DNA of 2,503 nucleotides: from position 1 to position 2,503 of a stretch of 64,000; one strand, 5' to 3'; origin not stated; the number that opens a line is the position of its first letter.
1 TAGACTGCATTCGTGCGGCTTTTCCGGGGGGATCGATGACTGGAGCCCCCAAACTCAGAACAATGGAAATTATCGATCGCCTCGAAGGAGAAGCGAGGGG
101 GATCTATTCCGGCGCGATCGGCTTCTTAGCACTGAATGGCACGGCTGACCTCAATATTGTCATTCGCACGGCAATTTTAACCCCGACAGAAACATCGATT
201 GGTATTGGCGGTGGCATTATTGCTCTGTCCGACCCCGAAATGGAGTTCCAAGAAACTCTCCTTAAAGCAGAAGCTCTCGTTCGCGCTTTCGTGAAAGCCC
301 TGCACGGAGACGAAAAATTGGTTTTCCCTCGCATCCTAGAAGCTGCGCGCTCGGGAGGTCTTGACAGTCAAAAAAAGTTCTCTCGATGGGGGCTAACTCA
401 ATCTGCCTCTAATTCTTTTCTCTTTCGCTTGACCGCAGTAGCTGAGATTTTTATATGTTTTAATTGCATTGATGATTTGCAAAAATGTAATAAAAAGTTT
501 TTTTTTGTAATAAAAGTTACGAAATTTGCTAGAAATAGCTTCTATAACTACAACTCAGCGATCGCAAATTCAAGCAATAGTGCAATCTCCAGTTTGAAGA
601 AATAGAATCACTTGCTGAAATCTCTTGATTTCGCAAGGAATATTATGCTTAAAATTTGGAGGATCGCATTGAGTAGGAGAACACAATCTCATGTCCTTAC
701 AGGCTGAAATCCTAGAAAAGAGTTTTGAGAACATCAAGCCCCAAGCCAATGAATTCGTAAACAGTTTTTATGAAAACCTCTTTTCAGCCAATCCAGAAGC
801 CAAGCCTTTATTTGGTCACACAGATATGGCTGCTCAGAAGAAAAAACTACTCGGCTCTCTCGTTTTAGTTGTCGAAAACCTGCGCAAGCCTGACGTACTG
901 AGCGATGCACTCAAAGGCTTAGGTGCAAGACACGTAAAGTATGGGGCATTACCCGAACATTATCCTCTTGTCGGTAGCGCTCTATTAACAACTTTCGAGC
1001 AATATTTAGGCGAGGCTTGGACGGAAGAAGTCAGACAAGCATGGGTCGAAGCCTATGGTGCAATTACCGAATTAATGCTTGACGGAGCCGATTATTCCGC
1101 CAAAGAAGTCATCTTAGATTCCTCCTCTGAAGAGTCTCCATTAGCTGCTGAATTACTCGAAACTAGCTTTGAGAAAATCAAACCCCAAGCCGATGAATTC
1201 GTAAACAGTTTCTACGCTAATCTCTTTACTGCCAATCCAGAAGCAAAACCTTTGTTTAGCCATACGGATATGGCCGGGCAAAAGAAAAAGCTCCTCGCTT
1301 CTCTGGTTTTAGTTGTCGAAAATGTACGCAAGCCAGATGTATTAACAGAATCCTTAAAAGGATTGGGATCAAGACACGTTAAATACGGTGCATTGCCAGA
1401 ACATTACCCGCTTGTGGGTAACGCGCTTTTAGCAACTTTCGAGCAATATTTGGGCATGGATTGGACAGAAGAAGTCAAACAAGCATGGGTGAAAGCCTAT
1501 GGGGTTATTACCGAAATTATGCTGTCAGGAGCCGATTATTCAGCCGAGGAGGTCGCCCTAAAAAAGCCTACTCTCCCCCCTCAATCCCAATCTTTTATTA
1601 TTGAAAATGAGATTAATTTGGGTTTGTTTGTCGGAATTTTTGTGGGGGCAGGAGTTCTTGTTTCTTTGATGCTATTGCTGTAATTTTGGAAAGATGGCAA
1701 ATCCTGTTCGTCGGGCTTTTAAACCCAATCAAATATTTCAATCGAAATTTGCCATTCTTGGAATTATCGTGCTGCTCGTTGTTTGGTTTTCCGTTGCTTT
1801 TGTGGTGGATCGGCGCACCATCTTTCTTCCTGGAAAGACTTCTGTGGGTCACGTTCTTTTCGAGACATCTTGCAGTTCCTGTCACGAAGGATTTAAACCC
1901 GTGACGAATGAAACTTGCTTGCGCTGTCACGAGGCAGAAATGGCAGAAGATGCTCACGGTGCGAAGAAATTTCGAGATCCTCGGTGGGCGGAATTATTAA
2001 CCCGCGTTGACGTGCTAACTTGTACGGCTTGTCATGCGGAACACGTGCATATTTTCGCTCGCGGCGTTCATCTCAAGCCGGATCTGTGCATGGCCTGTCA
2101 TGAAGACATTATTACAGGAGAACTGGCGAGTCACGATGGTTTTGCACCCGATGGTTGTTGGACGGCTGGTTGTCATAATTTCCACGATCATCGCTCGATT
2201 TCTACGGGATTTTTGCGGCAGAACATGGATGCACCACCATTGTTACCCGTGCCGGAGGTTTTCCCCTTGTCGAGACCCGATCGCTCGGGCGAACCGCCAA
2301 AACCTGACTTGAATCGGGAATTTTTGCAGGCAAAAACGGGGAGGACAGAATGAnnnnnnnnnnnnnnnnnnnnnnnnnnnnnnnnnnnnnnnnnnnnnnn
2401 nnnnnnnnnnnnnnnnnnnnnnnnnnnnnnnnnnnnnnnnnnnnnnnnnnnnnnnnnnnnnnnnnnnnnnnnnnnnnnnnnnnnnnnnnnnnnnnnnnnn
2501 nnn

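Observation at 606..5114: Operon coupling a membrane-anchored tandem globin to multihaem cytochromes c, a Tll0287-like haem sensor and a thioredoxin-like protein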

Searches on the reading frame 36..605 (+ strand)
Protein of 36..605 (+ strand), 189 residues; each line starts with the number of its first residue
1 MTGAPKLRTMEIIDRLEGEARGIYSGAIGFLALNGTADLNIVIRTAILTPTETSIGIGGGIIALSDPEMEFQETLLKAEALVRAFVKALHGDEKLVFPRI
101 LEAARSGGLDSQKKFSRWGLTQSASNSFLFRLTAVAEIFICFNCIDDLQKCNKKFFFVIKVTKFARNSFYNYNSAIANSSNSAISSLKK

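Call 3: search_protein_families(library=pfam, proteins=[window:36-605:+], max_evalue=0.1)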
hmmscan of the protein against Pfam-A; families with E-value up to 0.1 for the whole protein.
window:36-605:+ (189 aa): 2 families
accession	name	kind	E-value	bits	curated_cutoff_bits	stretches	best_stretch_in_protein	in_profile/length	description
PF00425.24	Chorismate_bind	-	2.4e-25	90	27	1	1-77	181-257/257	chorismate binding enzyme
PF24442.1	DUF7561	-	0.015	15.6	27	1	118-148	23-53/65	Family of unknown function (DUF7561)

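Call 4: search_protein_families(library=ncbifam, proteins=[window:36-605:+], max_evalue=0.1)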
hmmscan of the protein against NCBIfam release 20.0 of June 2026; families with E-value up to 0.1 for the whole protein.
window:36-605:+ (189 aa): 26 families (the best 25 are shown)
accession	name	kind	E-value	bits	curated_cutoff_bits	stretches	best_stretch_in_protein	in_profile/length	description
TIGR00553.1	pabB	equivalog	8.8e-30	104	328.4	1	1-80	249-328/329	aminodeoxychorismate synthase component I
TIGR01820.1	TrpE-arch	equivalog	1.1e-27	97.5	512.05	1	1-85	364-448/449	anthranilate synthase component I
TIGR00564.1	trpE_most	equivalog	1.4e-25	90.2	517.7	1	1-84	370-453/455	anthranilate synthase component I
TIGR01824.1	PabB-clade2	equivalog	1.1e-24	87.4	408.55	1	1-81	275-355/355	aminodeoxychorismate synthase, component I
NF006563.0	PRK09070.1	equivalog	9.8e-24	83.8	514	1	1-86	360-445/447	aminodeoxychorismate synthase component I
NF010087.0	PRK13572.1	equivalog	4.3e-23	81.7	580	1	1-85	348-431/435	anthranilate synthase component I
NF005698.0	PRK07508.1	equivalog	9.4e-23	80.4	452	1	1-82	294-376/383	aminodeoxychorismate synthase component I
NF010086.0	PRK13571.1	equivalog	4e-22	78.4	693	1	2-88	414-500/510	anthranilate synthase component I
NF004530.0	PRK05877.1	equivalog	3.2e-21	76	383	1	1-86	330-416/425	aminodeoxychorismate synthase component I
TIGR01823.1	PabB-fungal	equivalog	4.1e-21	74.9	442.55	1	1-86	655-742/742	aminodeoxychorismate synthase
NF010079.0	PRK13564.1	equivalog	5.2e-21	75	471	1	1-90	427-516/521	anthranilate synthase component 1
NF004610.0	PRK05940.1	equivalog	3.3e-20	72.3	568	1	1-86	370-460/467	anthranilate synthase component I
TIGR00565.1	trpE_proteo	equivalog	6.9e-18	64.8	494.65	1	1-88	409-496/498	anthranilate synthase component I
NF012009.0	PRK15465.1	equivalog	2.3e-17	62.7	622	1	1-84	367-450/453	aminodeoxychorismate synthase component 1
NF010081.0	PRK13566.1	equivalog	1e-16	60.4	645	1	1-91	423-513/729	anthranilate synthase component I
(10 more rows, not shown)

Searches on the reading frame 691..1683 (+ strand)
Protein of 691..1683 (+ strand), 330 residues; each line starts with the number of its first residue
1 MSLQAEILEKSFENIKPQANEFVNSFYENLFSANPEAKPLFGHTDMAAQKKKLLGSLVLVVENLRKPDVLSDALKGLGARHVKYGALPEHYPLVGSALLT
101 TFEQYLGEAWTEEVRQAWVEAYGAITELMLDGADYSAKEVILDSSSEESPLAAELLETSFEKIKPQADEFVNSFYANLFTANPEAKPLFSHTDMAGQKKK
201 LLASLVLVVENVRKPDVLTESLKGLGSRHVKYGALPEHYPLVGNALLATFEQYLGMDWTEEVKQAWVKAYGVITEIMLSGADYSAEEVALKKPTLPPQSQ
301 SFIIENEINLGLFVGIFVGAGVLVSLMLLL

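Call 3: search_protein_families(library=pfam, proteins=[window:691-1683:+], max_evalue=0.1)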
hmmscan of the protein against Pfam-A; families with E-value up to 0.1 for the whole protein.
window:691-1683:+ (330 aa): 5 families
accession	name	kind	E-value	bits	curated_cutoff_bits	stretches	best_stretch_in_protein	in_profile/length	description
PF00042.28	Globin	-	1.1e-39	136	22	2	173-275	2-115/117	Globin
PF11563.14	Protoglobin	-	3.1e-06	27.7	25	1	155-239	21-104/158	Protoglobin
PF25816.1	RamC_N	-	0.0017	18.3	27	0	48-93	99-144/191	RamC, N-terminal domain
PF14043.11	WVELL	-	0.0041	17.3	27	0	104-124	43-63/74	WVELL protein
PF01152.27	Bac_globin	-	0.0069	17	21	0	164-206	9-52/121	Bacterial-like globin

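Call 4: search_protein_families(library=ncbifam, proteins=[window:691-1683:+], max_evalue=0.1)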
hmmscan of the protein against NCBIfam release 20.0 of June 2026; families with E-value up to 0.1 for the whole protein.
window:691-1683:+ (330 aa): 3 families
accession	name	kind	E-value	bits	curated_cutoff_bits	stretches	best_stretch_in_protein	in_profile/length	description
NF009805.0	PRK13289.1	equivalog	2.9e-47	161.5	432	2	15-131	17-135/399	NO-inducible flavohemoprotein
NF008085.0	PRK10820.1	equivalog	0.027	13.1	576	1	101-188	413-492/520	transcriptional regulator TyrR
NF047572.1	lant_immun_BsaG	subfamily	0.032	14.1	75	0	101-131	30-60/229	BsaG family lantibiotic immunity ABC transporter permease subunit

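Call 47: search_solved_structures(query=window:691-1683:+, max_evalue=1e-8, show_alignments=2)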
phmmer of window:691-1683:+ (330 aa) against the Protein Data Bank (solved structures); distinct sequences matched with E-value up to 1e-8: 19.
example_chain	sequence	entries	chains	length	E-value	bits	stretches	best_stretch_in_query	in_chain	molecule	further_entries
3s1i_A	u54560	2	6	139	3.2e-26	95.8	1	153-279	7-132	Hemoglobin-like flavoprotein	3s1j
3ubc_A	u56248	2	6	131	4.6e-26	95.2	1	153-278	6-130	Hemoglobin-like flavoprotein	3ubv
3wfw_A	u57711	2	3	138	2.7e-23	86.1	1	6-131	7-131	Hemoglobin-like flavoprotein fused to Roadblock/LC7 domain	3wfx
1vhb_A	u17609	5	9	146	3.1e-18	69.5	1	15-131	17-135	HEMOGLOBIN | PROTEIN (HEMOGLOBIN)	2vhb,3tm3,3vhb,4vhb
3ozu_A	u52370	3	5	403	3.3e-18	69.4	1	21-278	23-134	Flavohemoprotein | Flavohemoglobin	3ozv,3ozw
1cqx_A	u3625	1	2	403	3.3e-18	69.4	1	21-278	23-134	FLAVOHEMOPROTEIN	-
3tld_A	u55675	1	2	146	1.1e-17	67.7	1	15-131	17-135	Bacterial hemoglobin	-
3tm9_A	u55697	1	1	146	5.4e-17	65.4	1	15-131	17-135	Bacterial hemoglobin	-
4g1b_A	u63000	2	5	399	7.2e-15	58.5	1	13-130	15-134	Flavohemoglobin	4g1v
7dih_A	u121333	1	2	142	1.2e-12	51.1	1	8-129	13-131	Thermoglobin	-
2wy4_A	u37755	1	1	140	1.4e-12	50.9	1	164-276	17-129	SINGLE DOMAIN HAEMOGLOBIN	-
1gvh_A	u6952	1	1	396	1.6e-11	47.5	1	171-279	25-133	FLAVOHEMOPROTEIN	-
7ohd_A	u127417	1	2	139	3.9e-11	46.2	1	153-282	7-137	Neuroglobin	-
1gdi_A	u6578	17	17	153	2.7e-10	43.5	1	155-277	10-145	LEGHEMOGLOBIN (CARBONMONOXY) | LEGHEMOGLOBIN (DEOXY) | LEGHEMOGLOBIN (ISOQUINOLINE MET)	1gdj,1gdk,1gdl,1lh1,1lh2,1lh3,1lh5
6wk3_A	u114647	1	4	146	1.1e-09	41.5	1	172-276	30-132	Nitric oxide dioxygenase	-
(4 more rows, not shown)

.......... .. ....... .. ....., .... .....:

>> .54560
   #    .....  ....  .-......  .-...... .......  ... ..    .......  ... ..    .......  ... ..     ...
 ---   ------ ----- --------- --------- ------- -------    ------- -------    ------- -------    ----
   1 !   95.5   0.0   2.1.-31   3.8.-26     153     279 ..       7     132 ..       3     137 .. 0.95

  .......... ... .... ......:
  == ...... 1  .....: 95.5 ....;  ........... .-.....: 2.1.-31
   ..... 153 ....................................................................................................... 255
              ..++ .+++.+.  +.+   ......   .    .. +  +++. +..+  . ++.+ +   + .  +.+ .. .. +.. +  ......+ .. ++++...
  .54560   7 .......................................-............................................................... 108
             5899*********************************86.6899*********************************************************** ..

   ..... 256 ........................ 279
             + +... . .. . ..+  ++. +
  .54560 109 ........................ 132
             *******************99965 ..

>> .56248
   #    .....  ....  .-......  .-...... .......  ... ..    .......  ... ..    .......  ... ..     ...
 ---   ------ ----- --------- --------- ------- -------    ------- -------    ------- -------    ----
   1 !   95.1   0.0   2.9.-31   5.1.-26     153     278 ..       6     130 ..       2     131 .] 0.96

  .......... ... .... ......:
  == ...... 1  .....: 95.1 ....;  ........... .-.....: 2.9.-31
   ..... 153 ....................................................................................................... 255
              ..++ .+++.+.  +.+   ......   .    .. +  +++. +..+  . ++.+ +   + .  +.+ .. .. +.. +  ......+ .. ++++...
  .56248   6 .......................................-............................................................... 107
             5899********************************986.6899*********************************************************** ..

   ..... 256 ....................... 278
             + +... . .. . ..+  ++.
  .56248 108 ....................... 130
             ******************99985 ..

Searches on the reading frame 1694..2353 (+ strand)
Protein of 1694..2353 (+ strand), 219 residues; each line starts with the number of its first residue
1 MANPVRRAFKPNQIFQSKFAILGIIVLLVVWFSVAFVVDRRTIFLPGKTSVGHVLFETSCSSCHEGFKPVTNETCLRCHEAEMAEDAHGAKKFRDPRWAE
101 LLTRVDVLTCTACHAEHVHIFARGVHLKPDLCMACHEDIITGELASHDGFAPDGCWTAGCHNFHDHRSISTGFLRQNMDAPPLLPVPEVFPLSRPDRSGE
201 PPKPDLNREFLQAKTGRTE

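Call 3: search_protein_families(library=pfam, proteins=[window:1694-2353:+], max_evalue=0.1)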
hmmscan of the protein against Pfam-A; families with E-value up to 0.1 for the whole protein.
window:1694-2353:+ (219 aa): 6 families
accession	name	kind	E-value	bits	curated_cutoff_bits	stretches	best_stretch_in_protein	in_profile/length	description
PF14537.11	Cytochrom_c3_2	-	3.6e-07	31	25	1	53-137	2-79/79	Cytochrome c3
PF22113.1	Mtrc-MtrF_II-IV_dom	-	1.9e-06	28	30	2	105-167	4-63/176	Outer membrane cytochrome MtrC/MtrF-like, domains II/IV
PF24734.1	DUF7685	-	0.00095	19.5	27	1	109-140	1-36/43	Domain of unknown function (DUF7685)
PF14522.11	Cytochrome_C7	-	0.012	15.9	24.8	0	57-80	41-67/67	Cytochrome c7 and related cytochrome c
PF09699.15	Paired_CXXCH_1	-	0.021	14.9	20.6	0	69-82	3-16/41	Doubled CXXCH motif (Paired_CXXCH_1)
PF12773.13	DZR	-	0.058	14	27.3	0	109-139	14-34/45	Double zinc ribbon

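Call 4: search_protein_families(library=ncbifam, proteins=[window:1694-2353:+], max_evalue=0.1)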
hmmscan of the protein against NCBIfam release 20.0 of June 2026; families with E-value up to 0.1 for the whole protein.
window:1694-2353:+ (219 aa): 6 families
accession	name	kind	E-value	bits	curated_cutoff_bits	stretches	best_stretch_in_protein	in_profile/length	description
TIGR01905.1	paired_CXXCH_1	subfamily_domain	0.0032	17.4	25.2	0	68-84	2-18/41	doubled CXXCH domain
NF040967.1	cytc_ExtN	equivalog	0.0063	15.4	200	1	57-142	62-143/415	selenite/tellurite reduction operon c-type cytochrome ExtN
NF040968.1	FeS_ExtO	equivalog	0.0066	15.3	200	1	57-142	62-143/416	selenite/tellurite reduction operon b-type cytochrome iron-sulfur cluster-binding subunit ExtO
TIGR00155.1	pqiA_fam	subfamily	0.035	13.2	260.35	1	32-103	187-257/403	PqiA/YebS family transporter subunit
NF045930.1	Cytc6PetJCyano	equivalog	0.052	13.5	135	1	27-72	6-51/110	cytochrome c6 PetJ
TIGR00100.1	hypA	equivalog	0.072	13.1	88.1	0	37-82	50-97/116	hydrogenase maturation nickel metallochaperone HypA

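Call 32: search_solved_structures(query=A3, max_evalue=1, show_alignments=3)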
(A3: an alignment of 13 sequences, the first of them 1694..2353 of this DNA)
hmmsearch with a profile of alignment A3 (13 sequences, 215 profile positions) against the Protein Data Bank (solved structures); distinct sequences matched with E-value up to 1: 7.
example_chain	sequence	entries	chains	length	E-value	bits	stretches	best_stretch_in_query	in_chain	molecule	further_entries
8ovc_O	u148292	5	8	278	0.13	15.1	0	51-65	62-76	Cytochrome bc1 complex cytochrome c subunit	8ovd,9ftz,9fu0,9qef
6hwh_M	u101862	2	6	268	0.13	15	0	51-65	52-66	Cytochrome bc1 complex cytochrome c subunit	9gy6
7rh5_O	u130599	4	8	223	0.14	15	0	51-65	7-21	Cytochrome bc1 complex cytochrome c subunit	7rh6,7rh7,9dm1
6adq_C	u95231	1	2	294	0.16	14.8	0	51-65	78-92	Cytochrome bc1 complex cytochrome c subunit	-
1a7i_A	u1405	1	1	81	0.4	13.5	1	109-149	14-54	QCRP2 (LIM1)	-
6qvm_A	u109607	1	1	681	0.99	12.2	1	107-138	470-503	Multiheme cytochrome cf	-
5o51_A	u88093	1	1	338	1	12.2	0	41-75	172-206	Rho guanyl nucleotide exchange factor (Rom2), putative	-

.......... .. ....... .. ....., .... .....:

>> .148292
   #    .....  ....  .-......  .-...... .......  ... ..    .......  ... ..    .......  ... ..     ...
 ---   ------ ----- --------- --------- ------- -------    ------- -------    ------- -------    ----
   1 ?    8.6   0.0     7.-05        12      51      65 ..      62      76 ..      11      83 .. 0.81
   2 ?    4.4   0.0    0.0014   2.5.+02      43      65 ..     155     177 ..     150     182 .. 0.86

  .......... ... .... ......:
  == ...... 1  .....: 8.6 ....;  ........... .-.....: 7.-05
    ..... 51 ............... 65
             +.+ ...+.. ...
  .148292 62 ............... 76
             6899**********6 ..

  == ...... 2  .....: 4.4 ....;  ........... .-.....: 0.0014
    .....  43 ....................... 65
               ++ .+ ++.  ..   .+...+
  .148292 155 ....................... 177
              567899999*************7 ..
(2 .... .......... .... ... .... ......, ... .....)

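Call 34: find_homologous_proteins(query=window:1694-2353:+, max_evalue=0.001)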
Query window:1694-2353:+ (219 aa): 369 proteins with E <= 0.001 among 500 candidates; the best 120 are listed.
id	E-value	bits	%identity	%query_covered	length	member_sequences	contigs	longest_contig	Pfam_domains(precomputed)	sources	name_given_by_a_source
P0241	1.0e-125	436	86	98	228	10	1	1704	PF14537.12,PF22113.2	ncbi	-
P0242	3.2e-105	369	71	98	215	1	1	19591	PF14537.12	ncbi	ncbi:MAG: hypothetical protein Tsb0014_26640 [Pleurocapsa sp.]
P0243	1.2e-102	360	70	98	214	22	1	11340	PF14537.12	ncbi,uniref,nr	ncbi:MAG: hypothetical protein F6J94_21230 [Moorea sp. SIO1F2]|uniref:cytochrome c3 family protein n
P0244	2.0e-102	360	74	91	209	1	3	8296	PF14537.12,PF22113.2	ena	-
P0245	2.1e-102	360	74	91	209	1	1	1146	PF14537.12,PF22113.2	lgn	-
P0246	2.1e-102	360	74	91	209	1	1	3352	PF14537.12,PF22113.2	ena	-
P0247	2.9e-102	359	74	91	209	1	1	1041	PF14537.12,PF22113.2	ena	-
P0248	3.5e-102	359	70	94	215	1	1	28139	PF14537.12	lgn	-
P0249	3.7e-102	359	69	96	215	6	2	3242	PF14537.12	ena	-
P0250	3.9e-102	359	73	91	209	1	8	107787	PF14537.12,PF22113.2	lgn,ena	-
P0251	5.0e-102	358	68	96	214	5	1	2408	PF14537.12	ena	-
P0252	6.9e-102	358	73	91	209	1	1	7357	PF14537.12,PF22113.2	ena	-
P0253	7.2e-102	358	69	98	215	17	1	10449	PF14537.12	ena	-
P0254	7.6e-102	358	73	91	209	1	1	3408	PF14537.12,PF22113.2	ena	-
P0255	7.8e-102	358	69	96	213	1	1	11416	PF14537.12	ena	-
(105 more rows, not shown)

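Call 42: predict_structure(alignment_id=A4)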
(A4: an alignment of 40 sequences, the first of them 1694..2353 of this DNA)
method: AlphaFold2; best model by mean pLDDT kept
length: 219 residues; sequences in the alignment: 40
mean_pLDDT: 46.9   pTM: 0.33
mean pLDDT of the five models: 46.9, 44.4, 44.0, 41.6, 40.8
residues with pLDDT >= 90: 7; 70-90: 12; 50-70: 58; < 50: 142
segments of 3 or more residues with pLDDT < 50: 1-7, 39-83, 106-137, 149-168, 183-197, 199-201, 209-219
pLDDT, mean of each block of 10 residues (from residue 1): 45 62 91 69 31 33 33 39 50 59 49 34 26 40 51 30 42 65 46 45 50 42
secondary structure, 60 per line:
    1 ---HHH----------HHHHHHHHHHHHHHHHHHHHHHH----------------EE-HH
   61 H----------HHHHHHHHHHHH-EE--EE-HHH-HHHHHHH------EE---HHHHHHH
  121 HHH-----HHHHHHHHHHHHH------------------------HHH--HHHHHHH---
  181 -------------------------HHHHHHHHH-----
elements in order: H17-39 H72-83 H96-102 H114-123 H129-141 H171-177 H206-214
